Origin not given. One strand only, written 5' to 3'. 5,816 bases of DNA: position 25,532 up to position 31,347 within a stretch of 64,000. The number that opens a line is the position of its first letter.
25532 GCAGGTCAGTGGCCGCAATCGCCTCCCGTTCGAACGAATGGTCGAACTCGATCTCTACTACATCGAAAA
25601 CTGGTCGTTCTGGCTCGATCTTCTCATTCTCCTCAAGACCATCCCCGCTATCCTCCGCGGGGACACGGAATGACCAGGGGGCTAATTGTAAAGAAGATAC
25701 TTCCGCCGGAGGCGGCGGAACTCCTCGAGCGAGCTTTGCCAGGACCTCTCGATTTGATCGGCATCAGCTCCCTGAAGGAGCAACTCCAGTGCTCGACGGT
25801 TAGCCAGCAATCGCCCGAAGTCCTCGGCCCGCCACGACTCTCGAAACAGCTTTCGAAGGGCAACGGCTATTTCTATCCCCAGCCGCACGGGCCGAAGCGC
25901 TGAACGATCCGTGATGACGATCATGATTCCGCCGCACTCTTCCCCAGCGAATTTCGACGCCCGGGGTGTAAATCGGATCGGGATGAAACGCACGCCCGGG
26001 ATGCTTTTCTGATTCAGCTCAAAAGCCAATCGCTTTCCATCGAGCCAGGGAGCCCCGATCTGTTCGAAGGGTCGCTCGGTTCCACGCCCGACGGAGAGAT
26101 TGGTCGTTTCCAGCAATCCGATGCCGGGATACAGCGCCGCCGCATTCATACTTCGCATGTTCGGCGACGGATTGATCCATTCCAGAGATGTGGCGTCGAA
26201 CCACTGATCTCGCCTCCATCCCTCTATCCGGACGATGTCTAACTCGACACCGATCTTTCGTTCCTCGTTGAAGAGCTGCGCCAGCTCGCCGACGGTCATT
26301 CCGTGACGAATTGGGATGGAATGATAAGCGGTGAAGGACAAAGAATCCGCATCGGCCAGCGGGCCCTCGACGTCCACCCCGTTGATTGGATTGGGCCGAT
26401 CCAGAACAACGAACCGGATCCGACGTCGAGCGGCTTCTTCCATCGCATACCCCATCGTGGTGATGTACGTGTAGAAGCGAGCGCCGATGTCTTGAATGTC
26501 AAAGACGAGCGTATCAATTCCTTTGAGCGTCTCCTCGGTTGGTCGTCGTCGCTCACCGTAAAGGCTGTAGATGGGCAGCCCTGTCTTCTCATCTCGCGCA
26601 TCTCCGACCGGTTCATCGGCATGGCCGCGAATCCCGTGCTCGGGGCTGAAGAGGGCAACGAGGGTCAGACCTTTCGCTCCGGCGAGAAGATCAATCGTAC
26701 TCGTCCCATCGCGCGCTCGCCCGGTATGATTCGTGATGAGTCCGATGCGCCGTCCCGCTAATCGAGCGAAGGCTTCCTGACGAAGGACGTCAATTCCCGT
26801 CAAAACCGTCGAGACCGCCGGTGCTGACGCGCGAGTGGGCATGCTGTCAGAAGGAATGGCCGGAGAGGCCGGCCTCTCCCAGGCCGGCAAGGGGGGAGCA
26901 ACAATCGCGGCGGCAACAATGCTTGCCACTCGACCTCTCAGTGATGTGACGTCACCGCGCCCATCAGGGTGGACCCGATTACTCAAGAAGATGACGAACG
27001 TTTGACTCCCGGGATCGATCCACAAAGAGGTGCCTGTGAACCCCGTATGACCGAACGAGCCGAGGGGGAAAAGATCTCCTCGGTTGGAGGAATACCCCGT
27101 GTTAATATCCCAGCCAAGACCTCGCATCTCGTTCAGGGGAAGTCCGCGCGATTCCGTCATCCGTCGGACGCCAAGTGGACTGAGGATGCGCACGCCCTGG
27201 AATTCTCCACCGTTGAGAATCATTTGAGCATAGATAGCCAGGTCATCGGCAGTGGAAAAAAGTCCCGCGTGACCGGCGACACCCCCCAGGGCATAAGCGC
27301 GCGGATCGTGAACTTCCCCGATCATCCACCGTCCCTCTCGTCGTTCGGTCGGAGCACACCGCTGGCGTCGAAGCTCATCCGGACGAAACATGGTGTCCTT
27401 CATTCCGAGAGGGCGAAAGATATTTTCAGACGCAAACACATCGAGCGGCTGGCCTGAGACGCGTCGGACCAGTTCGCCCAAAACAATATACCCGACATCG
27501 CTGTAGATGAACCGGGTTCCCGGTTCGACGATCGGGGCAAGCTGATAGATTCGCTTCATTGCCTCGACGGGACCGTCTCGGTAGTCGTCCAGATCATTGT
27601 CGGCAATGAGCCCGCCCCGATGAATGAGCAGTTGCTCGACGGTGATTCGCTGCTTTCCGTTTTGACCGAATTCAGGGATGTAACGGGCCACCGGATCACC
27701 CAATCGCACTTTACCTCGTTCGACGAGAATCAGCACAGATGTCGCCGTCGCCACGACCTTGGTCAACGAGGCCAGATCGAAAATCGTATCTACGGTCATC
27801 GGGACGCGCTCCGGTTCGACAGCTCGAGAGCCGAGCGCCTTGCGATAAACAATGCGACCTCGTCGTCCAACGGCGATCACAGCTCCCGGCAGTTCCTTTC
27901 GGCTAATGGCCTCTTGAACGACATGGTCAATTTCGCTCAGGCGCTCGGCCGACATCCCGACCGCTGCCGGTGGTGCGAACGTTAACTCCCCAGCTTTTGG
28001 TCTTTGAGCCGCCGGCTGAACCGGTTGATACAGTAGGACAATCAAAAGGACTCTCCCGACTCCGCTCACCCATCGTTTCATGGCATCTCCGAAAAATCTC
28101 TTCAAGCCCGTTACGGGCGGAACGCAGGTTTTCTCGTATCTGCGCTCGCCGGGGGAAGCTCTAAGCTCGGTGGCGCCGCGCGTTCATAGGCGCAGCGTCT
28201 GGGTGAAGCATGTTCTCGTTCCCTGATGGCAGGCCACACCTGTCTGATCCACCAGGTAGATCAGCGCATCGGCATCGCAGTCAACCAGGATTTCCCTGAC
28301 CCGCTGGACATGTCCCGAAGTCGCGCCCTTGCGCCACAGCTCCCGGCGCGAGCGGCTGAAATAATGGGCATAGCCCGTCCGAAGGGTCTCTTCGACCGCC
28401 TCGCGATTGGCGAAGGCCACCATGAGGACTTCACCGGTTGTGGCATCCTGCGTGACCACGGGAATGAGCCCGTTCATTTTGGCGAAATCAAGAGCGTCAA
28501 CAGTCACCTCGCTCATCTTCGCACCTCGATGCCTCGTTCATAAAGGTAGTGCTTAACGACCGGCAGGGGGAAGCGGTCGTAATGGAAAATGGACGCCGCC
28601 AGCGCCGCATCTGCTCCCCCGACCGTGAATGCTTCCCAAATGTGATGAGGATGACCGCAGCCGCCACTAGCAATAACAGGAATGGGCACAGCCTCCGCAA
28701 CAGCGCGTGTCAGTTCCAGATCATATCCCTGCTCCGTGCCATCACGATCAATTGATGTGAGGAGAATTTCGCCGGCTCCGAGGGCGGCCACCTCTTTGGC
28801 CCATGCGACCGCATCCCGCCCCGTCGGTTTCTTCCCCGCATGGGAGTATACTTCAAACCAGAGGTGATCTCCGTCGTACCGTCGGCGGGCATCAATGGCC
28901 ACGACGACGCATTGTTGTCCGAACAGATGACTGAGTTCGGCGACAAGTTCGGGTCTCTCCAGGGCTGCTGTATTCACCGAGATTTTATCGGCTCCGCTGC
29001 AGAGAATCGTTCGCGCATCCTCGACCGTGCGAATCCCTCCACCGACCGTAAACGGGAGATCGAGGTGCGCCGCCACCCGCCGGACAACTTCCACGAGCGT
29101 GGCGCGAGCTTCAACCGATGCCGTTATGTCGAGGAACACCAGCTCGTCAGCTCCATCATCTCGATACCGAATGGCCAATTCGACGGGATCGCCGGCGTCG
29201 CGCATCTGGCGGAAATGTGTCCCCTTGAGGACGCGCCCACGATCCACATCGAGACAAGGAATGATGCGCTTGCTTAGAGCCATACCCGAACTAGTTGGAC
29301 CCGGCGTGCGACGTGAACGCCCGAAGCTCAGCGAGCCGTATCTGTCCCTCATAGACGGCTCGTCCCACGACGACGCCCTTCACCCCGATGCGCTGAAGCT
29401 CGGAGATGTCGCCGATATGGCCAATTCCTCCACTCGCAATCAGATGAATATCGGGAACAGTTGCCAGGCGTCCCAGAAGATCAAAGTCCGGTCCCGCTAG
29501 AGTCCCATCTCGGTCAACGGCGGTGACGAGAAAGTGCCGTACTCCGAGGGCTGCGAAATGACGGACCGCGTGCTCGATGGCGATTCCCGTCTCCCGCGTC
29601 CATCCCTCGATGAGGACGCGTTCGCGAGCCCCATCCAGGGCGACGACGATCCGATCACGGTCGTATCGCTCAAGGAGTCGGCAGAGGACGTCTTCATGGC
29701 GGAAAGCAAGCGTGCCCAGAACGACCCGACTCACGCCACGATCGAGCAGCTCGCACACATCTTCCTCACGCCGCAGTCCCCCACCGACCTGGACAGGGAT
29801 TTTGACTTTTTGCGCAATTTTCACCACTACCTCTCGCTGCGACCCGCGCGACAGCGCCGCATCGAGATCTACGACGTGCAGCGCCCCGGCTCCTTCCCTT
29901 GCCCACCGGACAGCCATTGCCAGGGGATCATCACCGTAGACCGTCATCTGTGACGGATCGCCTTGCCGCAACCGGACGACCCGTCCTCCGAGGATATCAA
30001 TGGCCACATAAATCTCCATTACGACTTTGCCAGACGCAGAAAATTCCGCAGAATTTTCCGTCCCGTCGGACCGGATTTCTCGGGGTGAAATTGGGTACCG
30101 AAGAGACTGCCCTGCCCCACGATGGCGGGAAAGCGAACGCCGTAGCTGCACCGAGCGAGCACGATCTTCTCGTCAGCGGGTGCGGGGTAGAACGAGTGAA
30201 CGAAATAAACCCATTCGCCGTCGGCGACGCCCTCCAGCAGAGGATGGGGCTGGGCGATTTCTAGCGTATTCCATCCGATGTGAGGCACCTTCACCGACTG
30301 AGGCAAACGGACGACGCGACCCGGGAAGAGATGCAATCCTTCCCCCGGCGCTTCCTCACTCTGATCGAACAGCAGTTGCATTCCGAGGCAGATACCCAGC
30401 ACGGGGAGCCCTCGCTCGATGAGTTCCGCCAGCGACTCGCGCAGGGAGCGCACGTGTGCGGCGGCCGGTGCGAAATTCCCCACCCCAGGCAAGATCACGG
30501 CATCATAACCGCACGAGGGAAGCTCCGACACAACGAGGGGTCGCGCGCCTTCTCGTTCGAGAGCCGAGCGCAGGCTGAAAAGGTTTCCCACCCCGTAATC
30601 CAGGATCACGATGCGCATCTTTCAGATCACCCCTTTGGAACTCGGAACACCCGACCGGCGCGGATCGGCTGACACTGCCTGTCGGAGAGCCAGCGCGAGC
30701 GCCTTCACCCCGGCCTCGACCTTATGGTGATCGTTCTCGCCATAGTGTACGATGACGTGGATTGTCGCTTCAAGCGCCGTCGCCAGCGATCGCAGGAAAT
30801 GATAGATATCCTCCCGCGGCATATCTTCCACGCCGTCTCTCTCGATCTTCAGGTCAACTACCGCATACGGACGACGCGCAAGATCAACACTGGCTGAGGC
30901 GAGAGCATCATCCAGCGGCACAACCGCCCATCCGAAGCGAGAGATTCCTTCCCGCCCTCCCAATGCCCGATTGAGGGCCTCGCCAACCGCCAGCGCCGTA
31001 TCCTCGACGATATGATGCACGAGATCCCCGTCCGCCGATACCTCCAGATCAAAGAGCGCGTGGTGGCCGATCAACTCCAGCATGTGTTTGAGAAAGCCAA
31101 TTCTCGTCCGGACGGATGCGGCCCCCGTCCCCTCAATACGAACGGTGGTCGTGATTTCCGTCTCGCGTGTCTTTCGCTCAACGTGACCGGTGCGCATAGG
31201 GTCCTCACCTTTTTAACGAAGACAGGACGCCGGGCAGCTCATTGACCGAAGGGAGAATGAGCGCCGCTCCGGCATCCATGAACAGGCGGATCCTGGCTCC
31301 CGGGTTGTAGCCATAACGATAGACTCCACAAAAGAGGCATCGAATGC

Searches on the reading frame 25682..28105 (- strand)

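Call 34: search_protein_families(library=pfam, proteins=[window:25682-28105:-], max_evalue=0.00001)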
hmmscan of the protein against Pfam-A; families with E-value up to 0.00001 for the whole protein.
window:25682-28105:- (807 aa): 3 families
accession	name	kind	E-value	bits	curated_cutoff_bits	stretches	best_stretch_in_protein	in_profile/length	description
PF07075.17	NamZ_N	-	1.6e-83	279.5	26.9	1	454-653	1-202/203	Exo-beta-N-acetylmuramidase NamZ, N-terminal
PF00144.29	Beta-lactamase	-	3.8e-77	260.1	27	1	60-385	2-318/329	Beta-lactamase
PF20732.2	NamZ_C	-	1.3e-48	166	25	1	658-806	2-152/152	Exo-beta-N-acetylmuramidase NamZ, C-terminal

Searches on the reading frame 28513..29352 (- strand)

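Call 34: search_protein_families(library=pfam, proteins=[window:28513-29352:-], max_evalue=0.00001)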
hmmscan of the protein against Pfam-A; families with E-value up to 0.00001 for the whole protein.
window:28513-29352:- (279 aa): 4 families
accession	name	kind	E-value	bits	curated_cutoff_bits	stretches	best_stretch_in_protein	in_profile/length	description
PF00977.27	His_biosynth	-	2.9e-80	269.4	23.6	1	29-261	1-227/228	Histidine biosynthesis protein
PF01207.24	Dus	-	2.8e-08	33.7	20.4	0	88-147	174-233/311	Dihydrouridine synthase (Dus)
PF03060.21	NMO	-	1.4e-07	31.7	28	0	208-253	171-223/331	Nitronate monooxygenase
PF02581.23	TMP-TENI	-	4.2e-06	26.7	27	0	184-245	112-170/180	Thiamine monophosphate synthase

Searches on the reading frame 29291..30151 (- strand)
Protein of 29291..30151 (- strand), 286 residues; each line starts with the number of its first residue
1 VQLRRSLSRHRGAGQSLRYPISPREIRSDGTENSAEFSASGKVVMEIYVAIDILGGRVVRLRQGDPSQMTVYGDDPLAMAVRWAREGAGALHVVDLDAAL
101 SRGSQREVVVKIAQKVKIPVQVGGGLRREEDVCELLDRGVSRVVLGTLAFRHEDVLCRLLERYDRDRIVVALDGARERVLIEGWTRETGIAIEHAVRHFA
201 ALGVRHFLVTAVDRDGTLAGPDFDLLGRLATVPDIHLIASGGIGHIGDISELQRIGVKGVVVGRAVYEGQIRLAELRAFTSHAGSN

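Call 34: search_protein_families(library=pfam, proteins=[window:29291-30151:-], max_evalue=0.00001)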
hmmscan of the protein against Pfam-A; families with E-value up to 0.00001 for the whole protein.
window:29291-30151:- (286 aa): 1 family
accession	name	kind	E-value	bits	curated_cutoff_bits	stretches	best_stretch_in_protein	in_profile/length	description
PF00977.27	His_biosynth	-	2.8e-72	243.3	23.6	1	46-271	1-227/228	Histidine biosynthesis protein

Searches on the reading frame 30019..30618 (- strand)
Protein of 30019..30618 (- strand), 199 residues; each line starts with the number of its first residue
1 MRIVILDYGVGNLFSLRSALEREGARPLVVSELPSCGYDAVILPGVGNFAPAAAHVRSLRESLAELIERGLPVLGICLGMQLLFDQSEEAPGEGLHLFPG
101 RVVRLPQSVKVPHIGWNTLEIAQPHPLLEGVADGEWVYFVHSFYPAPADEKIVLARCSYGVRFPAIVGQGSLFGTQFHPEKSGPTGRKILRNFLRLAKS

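Call 35: search_protein_families(library=pfam, proteins=[window:30019-30618:-], max_evalue=0.00001)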
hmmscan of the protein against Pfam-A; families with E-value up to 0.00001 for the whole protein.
window:30019-30618:- (199 aa): 2 families
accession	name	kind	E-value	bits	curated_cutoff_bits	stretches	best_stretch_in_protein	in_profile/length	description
PF00117.34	GATase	-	1.3e-20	74.3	22.8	1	35-194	40-187/190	Glutamine amidotransferase class-I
PF07685.20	GATase_3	-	3.2e-07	30.6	27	1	31-93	35-98/196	CobB/CobQ-like glutamine amidotransferase domain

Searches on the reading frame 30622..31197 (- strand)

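Call 35: search_protein_families(library=pfam, proteins=[window:30622-31197:-], max_evalue=0.00001)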
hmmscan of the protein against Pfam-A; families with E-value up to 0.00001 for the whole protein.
window:30622-31197:- (191 aa): 1 family
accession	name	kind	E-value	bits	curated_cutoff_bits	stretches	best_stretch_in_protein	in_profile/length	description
PF00475.24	IGPD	-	2.8e-50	170.6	27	1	31-171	1-144/144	Imidazoleglycerol-phosphate dehydratase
